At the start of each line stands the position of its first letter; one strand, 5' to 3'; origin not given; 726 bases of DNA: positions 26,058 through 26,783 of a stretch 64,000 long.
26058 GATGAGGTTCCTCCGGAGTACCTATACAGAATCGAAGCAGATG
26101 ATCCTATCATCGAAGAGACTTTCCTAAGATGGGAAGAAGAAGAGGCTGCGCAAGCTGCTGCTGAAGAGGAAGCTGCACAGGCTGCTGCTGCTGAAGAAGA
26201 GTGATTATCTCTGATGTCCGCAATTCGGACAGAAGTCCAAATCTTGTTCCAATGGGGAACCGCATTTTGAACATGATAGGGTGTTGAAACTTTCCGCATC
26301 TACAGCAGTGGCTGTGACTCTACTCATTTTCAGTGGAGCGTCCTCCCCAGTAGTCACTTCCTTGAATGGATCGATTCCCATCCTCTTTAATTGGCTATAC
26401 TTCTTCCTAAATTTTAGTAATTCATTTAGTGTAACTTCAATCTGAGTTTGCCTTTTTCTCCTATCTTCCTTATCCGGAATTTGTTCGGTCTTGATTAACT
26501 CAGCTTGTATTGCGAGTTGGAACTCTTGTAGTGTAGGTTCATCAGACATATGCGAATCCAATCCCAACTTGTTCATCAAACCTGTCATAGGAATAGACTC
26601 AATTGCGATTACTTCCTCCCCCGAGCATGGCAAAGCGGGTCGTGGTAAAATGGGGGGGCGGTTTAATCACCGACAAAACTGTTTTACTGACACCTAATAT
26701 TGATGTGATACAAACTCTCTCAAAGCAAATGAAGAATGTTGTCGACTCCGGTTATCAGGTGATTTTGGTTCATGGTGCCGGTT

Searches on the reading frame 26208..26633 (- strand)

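Call 56: search_protein_families(library=pfam, proteins=[window:26208-26633:-], max_evalue=0.01)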
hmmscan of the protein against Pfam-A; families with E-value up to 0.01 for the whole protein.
window:26208-26633:- (142 aa): 6 families
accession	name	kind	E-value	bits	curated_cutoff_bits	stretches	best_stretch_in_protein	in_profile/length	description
PF13248.11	Zn_ribbon_3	-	1.5e-06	27.9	27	1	118-140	2-24/26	zinc-ribbon domain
PF24460.1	DUF7575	-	2.8e-06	27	28.5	1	118-139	3-24/28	Domain of unknown function (DUF7575)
PF13240.11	Zn_Ribbon_1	-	2.8e-05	24.2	25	1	121-140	2-21/23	zinc-ribbon domain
PF12773.13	DZR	-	0.0001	22.8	27.3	1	119-139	25-45/45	Double zinc ribbon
PF17032.10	Zn_ribbon_15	-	0.00019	22.6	28.9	1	117-139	51-73/73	zinc-ribbon family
PF08271.17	Zn_Ribbon_TF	-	0.0041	17.1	29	0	109-131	11-32/43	TFIIB zinc-binding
